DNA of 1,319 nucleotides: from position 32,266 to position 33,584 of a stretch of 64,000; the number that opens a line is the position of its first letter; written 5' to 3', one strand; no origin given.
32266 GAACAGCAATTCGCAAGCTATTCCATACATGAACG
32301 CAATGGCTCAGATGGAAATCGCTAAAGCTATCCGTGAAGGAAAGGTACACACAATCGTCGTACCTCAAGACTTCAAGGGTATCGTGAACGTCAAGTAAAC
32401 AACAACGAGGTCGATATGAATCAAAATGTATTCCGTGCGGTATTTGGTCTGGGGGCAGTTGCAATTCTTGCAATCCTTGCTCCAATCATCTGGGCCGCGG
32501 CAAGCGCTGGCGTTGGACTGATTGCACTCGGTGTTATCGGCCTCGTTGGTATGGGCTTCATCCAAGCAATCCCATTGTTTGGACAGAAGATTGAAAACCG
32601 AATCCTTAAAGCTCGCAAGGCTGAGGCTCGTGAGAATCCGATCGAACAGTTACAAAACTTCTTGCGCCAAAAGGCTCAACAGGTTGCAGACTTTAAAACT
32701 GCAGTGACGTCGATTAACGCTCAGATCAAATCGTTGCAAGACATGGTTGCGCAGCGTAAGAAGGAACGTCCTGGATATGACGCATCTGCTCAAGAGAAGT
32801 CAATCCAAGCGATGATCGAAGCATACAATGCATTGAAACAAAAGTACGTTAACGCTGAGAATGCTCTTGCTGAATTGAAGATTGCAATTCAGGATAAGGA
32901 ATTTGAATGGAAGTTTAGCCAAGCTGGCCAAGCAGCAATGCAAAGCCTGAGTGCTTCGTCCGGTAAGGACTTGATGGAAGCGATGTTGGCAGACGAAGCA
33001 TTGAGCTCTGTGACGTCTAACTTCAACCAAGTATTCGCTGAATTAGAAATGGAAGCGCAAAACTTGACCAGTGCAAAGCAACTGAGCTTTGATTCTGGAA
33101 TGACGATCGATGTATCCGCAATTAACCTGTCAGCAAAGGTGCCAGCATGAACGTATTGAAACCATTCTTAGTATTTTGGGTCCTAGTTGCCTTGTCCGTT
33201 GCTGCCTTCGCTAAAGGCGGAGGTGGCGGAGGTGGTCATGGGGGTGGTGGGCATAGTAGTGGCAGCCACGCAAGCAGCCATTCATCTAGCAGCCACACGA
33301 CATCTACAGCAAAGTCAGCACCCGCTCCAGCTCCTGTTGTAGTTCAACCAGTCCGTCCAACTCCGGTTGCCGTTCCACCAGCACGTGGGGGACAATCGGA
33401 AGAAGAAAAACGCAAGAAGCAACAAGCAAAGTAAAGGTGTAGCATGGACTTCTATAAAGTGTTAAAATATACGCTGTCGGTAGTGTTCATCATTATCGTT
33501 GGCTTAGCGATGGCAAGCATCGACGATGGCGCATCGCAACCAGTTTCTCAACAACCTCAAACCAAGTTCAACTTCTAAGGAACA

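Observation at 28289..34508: Envelope-targeted gene block: secreted PBP7-like DD-peptidase, SPFH lipoprotein, membrane coiled-coil protein, Gly/His/Ser-rich secreted protein and a TAXI solute-binding lipoprotein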

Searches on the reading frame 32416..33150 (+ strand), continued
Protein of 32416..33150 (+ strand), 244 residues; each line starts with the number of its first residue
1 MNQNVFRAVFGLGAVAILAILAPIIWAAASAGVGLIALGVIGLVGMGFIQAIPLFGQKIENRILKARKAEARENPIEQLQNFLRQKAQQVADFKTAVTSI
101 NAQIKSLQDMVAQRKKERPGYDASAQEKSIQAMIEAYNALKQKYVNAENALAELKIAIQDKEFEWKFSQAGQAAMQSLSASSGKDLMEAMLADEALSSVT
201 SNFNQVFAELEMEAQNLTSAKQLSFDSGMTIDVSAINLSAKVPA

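Call 92: find_related_loci(query=A1, collection=genome_contigs, flank=5000)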
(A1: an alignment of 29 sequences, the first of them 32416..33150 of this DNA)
Query A1 (244 aa) in genome_contigs; peptide patterns used: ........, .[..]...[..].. (x = any residue, [..] = any of these).
83 stretches matched a pattern; 69 encode a relative of the query (tblastn E <= 1e-3); 69 distinct loci.
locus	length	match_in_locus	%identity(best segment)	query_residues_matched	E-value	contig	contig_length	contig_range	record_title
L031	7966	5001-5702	61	7-240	1e-94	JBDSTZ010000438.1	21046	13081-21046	MAG: Massilia sp. isolate cluster1_bin.57 k127_14139645, whole genome shotgun sequence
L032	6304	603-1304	61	7-240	8e-93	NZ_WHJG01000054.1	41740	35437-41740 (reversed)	Massilia frigida strain CCM 8695 NODE_54_length_41740_cov_7.773725, whole genome shotgun sequence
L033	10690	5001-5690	59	8-240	1e-90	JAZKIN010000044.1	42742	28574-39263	MAG: Pseudomonadota bacterium isolate ADI_DC_SW_02_SPN_11032020-bin038_1 DCSW02SPN_B038_1_000000000044, whole genome sho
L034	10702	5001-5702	61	7-240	6e-88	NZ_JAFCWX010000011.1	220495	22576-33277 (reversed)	Massilia sp. TWP1-3-3 NODE_11_length_220495_cov_78.781278, whole genome shotgun sequence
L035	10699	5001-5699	58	6-238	5e-87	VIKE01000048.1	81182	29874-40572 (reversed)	MAG: Rhodocyclaceae bacterium isolate X1_MetaBAT.22 scaffold_773, whole genome shotgun sequence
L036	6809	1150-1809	59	20-239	7e-85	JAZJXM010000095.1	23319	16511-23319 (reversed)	MAG: Pseudomonadota bacterium isolate ADI_H1L2_2_122_18_3-bin017 ADIH1L22_B017_0_000000000095, whole genome shotgun sequ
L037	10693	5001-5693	57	13-243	5e-84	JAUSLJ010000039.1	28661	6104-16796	MAG: Agitococcus sp. isolate E19_concoct.bin.145 E19_k141_169151, whole genome shotgun sequence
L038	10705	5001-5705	57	6-240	6e-82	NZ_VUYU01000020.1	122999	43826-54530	Massilia rubra strain CCM 8692 NODE_20_length_122999_cov_6.284890, whole genome shotgun sequence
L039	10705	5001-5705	57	6-240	8e-82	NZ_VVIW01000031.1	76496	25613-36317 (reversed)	Massilia aquatica strain CCM 8693 NODE_31_length_76496_cov_6.793935, whole genome shotgun sequence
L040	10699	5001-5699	60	7-239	3e-81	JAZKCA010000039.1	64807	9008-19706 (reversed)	MAG: Pseudomonadota bacterium isolate ADI_H3L2_122-bin013 ADIH3L2_B013_0_000000000039, whole genome shotgun sequence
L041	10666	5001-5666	57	23-244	7e-81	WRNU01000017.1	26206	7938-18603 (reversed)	MAG: Betaproteobacteria bacterium isolate Th196P4bin58 JGI24702J35022_10000387, whole genome shotgun sequence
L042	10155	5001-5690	58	8-240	3e-79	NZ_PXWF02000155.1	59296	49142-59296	Massilia glaciei strain B448-2 contig155, whole genome shotgun sequence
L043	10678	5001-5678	59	13-238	4e-79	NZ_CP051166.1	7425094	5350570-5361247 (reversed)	Massilia atriviolacea strain SOD chromosome, complete genome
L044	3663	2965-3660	57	5-236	6e-79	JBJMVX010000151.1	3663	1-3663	MAG: Massilia sp. isolate H3_16_all_fractions_metab_maxbC_112_62_0 k255_4414114, whole genome shotgun sequence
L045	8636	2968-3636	57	18-240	9e-79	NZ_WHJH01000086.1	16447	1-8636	Massilia mucilaginosa strain CCM 8733 NODE_86_length_16447_cov_6.068382, whole genome shotgun sequence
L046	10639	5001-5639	59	25-238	7e-78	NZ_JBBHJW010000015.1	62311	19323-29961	Paucibacter soli strain AS307 15, whole genome shotgun sequence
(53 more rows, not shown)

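Call 96: search_protein_families(library=pfam, proteins=[L043:17-1156:+, L043:1800-2522:-, L043:2583-3833:-, L043:3988-4530:-, L043:7013-9505:-, L043:9448-10185:-, L034:1142-2812:+, L034:4122-4916:-, L034:7099-7419:-, L034:8591-9892:+], max_evalue=0.0001)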
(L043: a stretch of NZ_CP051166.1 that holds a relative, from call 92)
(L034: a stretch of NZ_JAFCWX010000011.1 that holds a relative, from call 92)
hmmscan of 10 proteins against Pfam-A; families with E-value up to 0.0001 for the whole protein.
L043:17-1156:+ (379 aa): 1 family
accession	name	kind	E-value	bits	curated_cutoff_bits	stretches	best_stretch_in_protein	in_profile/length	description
PF00759.25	Glyco_hydro_9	-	1.5e-28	100.7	27.7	1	1-371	101-441/444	Glycosyl hydrolase family 9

L043:1800-2522:- (240 aa): 1 family
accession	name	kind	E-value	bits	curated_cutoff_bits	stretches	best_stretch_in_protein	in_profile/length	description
PF00990.26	GGDEF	-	9.1e-37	126.7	23.8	1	34-198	2-161/161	Diguanylate cyclase, GGDEF domain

L043:2583-3833:- (416 aa): 4 families
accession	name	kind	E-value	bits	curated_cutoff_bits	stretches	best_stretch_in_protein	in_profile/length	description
PF13424.12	TPR_12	-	2.5e-09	37.7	30.1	0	311-374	5-70/77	Tetratricopeptide repeat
PF07719.23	TPR_2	-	2.2e-07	30.9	27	0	230-257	2-29/34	Tetratricopeptide repeat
PF00515.34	TPR_1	-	4e-07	30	27.8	0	156-180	9-33/34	Tetratricopeptide repeat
PF13181.12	TPR_8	-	2.4e-05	24.6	25.7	0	230-257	2-29/34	Tetratricopeptide repeat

L043:3988-4530:- (180 aa): 0 families

L043:7013-9505:- (830 aa): 5 families
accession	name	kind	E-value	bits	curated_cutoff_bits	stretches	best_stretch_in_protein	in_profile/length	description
PF02518.31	HATPase_c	-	8.5e-29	100.7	26.4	1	578-690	1-110/111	Histidine kinase-, DNA gyrase B-, and HSP90-like ATPase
PF00072.30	Response_reg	-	3.2e-20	72.8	30.2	1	713-824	1-110/111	Response regulator receiver domain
PF00512.31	HisKA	-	1.6e-15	57.3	26.9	1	467-532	2-66/66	His Kinase A (phospho-acceptor) domain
PF13426.13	PAS_9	-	4.5e-05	24.1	27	1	322-422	2-98/103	PAS domain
PF13581.12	HATPase_c_2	-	8.6e-05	23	27.4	0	587-666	40-112/127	Histidine kinase-like ATPase domain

L043:9448-10185:- (245 aa): 0 families

L034:1142-2812:+ (556 aa): 0 families

L034:4122-4916:- (264 aa): 0 families

L034:7099-7419:- (106 aa): 8 families
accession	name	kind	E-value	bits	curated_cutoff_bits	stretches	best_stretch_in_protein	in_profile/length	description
PF01022.26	HTH_5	-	6e-13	48.9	22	1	13-55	4-46/47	Bacterial regulatory protein, arsR family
PF12840.13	HTH_20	-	8.6e-13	48.5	27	1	13-55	6-49/51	Helix-turn-helix domain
PF12802.13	MarR_2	-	5.5e-08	33.3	27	1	16-55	10-51/61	MarR family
PF13412.12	HTH_24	-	1.8e-05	24.7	21.9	1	13-54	5-47/48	Winged helix-turn-helix DNA-binding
PF08279.18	HTH_11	-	3.9e-05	23.9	25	1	13-57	2-49/55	HTH domain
PF21476.4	PF0610-like_N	-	6.2e-05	23.6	33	0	11-46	1-36/50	PF0610-like, N-terminal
PF01047.28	MarR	-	8.1e-05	22.9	24.6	0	24-56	17-49/59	MarR family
PF09339.16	HTH_IclR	-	9.4e-05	22.5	22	0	10-57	14-51/52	IclR helix-turn-helix domain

L034:8591-9892:+ (433 aa): 1 family
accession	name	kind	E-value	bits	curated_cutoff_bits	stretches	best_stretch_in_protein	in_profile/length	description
PF03435.24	Sacchrp_dh_NADP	-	4.3e-11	43.7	25.1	1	35-162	2-128/129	Saccharopine dehydrogenase NADP binding domain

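Call 110: search_protein_families(library=ncbifam, proteins=[L034:4938-5723:+, L034:5727-5927:+, L034:5937-6944:+, L046:4878-5666:+, L046:5876-6856:+], max_evalue=0.01)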
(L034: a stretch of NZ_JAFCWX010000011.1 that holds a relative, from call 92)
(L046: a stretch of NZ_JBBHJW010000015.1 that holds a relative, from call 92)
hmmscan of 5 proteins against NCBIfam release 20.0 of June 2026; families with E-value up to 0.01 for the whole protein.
L034:4938-5723:+ (261 aa): 0 families

L034:5727-5927:+ (66 aa): 1 family
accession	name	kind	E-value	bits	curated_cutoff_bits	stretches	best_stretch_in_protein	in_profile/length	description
NF033885.1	conj_TraP_IncI1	equivalog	0.0065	16.2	135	1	7-61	16-70/217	conjugal transfer protein TraP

L034:5937-6944:+ (335 aa): 1 family
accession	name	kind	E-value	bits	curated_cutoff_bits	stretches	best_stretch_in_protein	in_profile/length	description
TIGR02122.1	TRAP_TAXI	subfamily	3.2e-09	36.1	84.35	1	5-127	1-130/320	TAXI family TRAP transporter solute-binding subunit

L046:4878-5666:+ (262 aa): 4 families
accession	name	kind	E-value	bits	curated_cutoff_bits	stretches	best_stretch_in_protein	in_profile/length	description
TIGR04523.1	Mplasa_alph_rch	subfamily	0.0011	17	270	1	76-130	38-93/745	helix-rich protein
NF011622.0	PRK15048.1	equivalog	0.002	17.3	900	1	137-220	103-187/553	methyl-accepting chemotaxis protein II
NF045487.1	ASRP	equivalog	0.002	16.8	300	1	83-244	347-506/593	archaea-specific SMC-related protein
TIGR02231.1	TIGR02231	subfamily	0.0041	15.9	112.6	1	84-177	71-162/524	mucoidy inhibitor MuiA family protein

L046:5876-6856:+ (326 aa): 1 family
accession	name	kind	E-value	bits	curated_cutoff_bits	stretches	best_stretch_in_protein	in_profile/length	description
TIGR02122.1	TRAP_TAXI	subfamily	7.9e-11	41.4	84.35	1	7-125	4-129/320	TAXI family TRAP transporter solute-binding subunit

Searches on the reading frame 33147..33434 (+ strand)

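Call 4: search_protein_families(library=pfam, proteins=[window:33147-33434:+], max_evalue=0.1)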
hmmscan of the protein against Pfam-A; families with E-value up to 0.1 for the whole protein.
window:33147-33434:+ (95 aa): 1 family
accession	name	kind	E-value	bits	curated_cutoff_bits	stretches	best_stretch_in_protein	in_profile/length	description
PF15843.10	DUF4719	-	0.011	16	27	1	17-46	108-137/202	Domain of unknown function (DUF4719)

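Call 6: search_protein_families(library=phrogs, proteins=[window:33147-33434:+], max_evalue=0.01)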
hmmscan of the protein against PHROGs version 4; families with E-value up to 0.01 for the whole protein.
window:33147-33434:+ (95 aa): 1 family
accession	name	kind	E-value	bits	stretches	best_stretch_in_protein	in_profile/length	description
phrog_8545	-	moron, auxiliary metabolic gene and host takeover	0.0078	17.1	0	8-56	17-64/177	superinfection exclusion Sie-like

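Call 12: search_protein_families(library=ncbifam, proteins=[window:33147-33434:+], max_evalue=0.01)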
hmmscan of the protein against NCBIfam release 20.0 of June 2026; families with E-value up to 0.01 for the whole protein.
window:33147-33434:+ (95 aa): 1 family
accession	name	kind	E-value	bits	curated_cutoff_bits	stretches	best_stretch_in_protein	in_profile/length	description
NF041599.1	reg_PtrA_PA2808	domain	0.0011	18.8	31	1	1-26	1-25/46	co-regulatory protein PtrA N-terminal domain-containing protein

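Call 18: search_protein_families(library=padloc, proteins=[window:33147-33434:+], max_evalue=0.01)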
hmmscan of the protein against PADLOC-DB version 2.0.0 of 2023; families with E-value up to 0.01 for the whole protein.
window:33147-33434:+ (95 aa): 0 families
